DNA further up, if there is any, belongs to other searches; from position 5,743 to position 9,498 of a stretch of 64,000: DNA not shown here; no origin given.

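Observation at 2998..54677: Perfect 7.85-kb direct repeats 43.8 kb apart, bracketing the housekeeping gene block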

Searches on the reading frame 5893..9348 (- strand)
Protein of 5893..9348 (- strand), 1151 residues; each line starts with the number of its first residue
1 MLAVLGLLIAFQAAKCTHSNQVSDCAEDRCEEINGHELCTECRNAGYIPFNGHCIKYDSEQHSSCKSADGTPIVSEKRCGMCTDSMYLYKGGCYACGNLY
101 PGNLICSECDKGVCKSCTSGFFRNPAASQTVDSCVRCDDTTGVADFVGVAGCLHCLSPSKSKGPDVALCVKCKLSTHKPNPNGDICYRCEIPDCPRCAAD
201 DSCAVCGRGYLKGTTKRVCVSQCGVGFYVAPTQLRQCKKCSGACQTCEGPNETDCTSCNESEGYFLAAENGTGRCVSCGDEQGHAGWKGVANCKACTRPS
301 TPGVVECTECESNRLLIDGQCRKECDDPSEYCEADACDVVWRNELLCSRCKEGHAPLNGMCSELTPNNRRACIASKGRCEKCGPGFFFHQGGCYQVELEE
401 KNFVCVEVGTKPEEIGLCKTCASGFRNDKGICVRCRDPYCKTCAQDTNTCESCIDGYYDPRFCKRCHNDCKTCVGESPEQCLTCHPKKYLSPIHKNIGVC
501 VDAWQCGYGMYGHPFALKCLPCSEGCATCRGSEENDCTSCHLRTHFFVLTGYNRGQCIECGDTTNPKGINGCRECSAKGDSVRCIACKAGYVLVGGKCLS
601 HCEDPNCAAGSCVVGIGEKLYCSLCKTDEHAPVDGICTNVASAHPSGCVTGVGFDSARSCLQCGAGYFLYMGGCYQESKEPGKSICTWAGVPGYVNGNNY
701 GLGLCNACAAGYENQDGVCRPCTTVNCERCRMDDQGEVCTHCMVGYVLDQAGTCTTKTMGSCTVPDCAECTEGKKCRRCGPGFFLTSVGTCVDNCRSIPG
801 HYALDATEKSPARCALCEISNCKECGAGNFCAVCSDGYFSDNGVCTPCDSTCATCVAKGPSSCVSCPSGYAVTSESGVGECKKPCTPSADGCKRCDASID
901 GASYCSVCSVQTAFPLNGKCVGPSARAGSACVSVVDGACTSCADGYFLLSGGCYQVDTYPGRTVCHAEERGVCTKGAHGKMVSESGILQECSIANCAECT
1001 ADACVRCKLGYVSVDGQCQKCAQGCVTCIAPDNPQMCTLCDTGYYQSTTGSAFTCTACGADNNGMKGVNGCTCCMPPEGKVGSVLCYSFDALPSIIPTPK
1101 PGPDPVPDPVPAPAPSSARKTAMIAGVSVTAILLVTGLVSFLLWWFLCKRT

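Call 9: find_encoding_contigs(protein=window:5893-9348:-, flank=10000, max_places=10)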
Protein window:5893-9348:- (1151 aa): no gene with exactly this product is on record in the collection.

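Call 10: search_protein_families(library=pfam, proteins=[window:5893-9348:-], max_evalue=0.01)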
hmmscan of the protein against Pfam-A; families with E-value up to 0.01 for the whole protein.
window:5893-9348:- (1151 aa): 2 families
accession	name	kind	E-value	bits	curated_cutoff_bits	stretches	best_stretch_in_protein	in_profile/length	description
PF03302.18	VSP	-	3.1e-103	346.2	31.4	4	739-1149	1-394/397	Giardia variant-specific surface protein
PF15913.10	Furin-like_2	-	0.0071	17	28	1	766-849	3-90/102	Furin-like repeat, cysteine-rich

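Call 29: find_homologous_proteins(query=window:5893-9348:-, max_evalue=1e-20)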
Query window:5893-9348:- (1151 aa): 18 proteins with E <= 1e-20 among 1182 candidates.
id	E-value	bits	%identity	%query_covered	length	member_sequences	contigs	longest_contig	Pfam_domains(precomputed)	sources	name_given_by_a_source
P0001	0.0e+0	2403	89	100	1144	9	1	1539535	PF03302.19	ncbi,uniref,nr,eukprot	ncbi:High cysteine membrane protein VSP-like [Giardia duodenalis]|uniref:High cysteine membrane prot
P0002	0.0e+0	2187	81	100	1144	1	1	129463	PF03302.19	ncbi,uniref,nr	ncbi:Variant-specific surface protein [Giardia duodenalis]|uniref:Variant-specific surface protein n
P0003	0.0e+0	1973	74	100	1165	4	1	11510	PF03302.19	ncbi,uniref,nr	ncbi:Variant-specific surface protein [Giardia duodenalis]|uniref:Variant-specific surface protein n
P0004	0.0e+0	1791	71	93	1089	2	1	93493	PF03302.19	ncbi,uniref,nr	ncbi:High cysteine membrane VSP-like protein [Giardia lamblia P15]|uniref:High cysteine membrane VSP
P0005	0.0e+0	1597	60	100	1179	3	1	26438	PF03302.19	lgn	-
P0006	6.5e-69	251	30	61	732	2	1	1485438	PF03302.19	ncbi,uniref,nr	ncbi:VSP [Giardia duodenalis]|uniref:VSP n=1 Tax=Giardia intestinalis (strain ATCC 50803 / WB clone 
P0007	1.2e-67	247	25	68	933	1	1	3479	PF03302.19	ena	-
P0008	1.2e-63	234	34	39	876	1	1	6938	PF03302.19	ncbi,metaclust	ncbi:Variant-specific surface protein, partial [Giardia duodenalis]|metaclust:status=active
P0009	6.0e-63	231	31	48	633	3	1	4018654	PF03302.19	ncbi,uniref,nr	ncbi:VSP S8 [Giardia duodenalis]|uniref:VSP S8 n=2 Tax=Giardia intestinalis TaxID=5741 RepID=A0A644F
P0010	1.2e-58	217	29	45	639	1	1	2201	PF03302.19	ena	-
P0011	1.5e-55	207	28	62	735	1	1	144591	PF03302.19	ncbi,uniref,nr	ncbi:Variant-specific surface protein [Giardia duodenalis]|uniref:Variant-specific surface protein n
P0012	3.9e-52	195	30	40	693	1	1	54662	PF03302.19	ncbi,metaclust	ncbi:Variant-specific surface protein, partial [Giardia duodenalis]|metaclust:status=active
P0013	1.7e-49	187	25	80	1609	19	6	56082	PF03302.19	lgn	-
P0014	6.9e-48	181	25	80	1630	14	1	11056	PF03302.19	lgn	-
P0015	2.5e-45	173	25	82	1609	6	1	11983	PF03302.19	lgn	-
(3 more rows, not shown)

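Call 30: find_encoding_contigs(protein=P0001, flank=10000, max_places=10)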
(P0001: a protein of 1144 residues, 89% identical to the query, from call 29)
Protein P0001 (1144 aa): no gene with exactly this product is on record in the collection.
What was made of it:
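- Tried and rejected: Exact look-ups of HCMP1 and P0001 in the contig index returned nothing (calls 9, 30).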

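Call 31: list_cluster_members(proteins=[P0001, P0002, P0005])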
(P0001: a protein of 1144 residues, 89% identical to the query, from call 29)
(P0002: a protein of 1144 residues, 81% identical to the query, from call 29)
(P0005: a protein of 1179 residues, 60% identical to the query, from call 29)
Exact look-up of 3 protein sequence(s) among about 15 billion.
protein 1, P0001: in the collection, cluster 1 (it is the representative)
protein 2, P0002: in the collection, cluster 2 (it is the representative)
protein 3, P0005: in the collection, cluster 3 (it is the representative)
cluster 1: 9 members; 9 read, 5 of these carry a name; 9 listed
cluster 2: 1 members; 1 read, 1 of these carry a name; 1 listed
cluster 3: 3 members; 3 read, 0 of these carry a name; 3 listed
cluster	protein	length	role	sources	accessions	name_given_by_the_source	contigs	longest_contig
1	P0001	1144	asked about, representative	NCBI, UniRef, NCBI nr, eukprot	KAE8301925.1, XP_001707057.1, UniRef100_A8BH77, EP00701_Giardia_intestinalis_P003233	High cysteine membrane protein VSP-like [Giardia duodenalis] | High cysteine membrane protein VSP-like n=1 Tax=Giardia intestinalis (strain ATCC 50803 / ... | High cysteine membrane protein VSP-like [Giardia intestinalis]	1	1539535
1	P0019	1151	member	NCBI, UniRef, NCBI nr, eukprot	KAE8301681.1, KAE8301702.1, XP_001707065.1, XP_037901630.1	High cysteine membrane protein VSP-like [Giardia duodenalis] | High cysteine membrane protein VSP-like n=1 Tax=Giardia intestinalis (strain ATCC 50803 / ... | High cysteine membrane protein VSP-like [Giardia intestinalis]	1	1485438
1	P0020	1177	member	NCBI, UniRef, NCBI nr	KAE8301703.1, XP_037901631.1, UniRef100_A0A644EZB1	High cysteine membrane protein VSP-like [Giardia duodenalis] | High cysteine membrane protein VSP-like n=1 Tax=Giardia intestinalis (strain ATCC 50803 / ... | High cysteine membrane protein VSP-like [Giardia intestinalis]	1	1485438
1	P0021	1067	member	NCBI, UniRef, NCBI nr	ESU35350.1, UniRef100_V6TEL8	Variant-specific surface protein [Giardia duodenalis] | Variant-specific surface protein n=1 Tax=Giardia intestinalis TaxID=5741 ... | Variant-specific surface protein [Giardia intestinalis]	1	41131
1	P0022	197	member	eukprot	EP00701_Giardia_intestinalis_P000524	XP_001704348.1 Variant-specific surface protein [Giardia lamblia ATCC 50803]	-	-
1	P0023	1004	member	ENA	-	-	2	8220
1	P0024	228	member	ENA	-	-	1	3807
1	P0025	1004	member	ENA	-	-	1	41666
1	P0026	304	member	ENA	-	-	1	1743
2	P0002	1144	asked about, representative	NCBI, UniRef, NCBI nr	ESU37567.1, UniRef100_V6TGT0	Variant-specific surface protein [Giardia duodenalis] | Variant-specific surface protein n=1 Tax=Giardia intestinalis TaxID=5741 ... | Variant-specific surface protein [Giardia intestinalis]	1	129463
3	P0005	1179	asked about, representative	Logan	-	-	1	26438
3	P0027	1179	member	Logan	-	-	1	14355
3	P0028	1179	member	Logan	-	-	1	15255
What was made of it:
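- Closest known: Multi-gene segmental duplications of the Giardia WB chromosome-scale assembly. Same: The identical proteins KAE8301681 and KAE8301702 are already deposited (call 31).
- Tried and rejected: The protein-cluster look-up gave the accessions instead (call 31).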
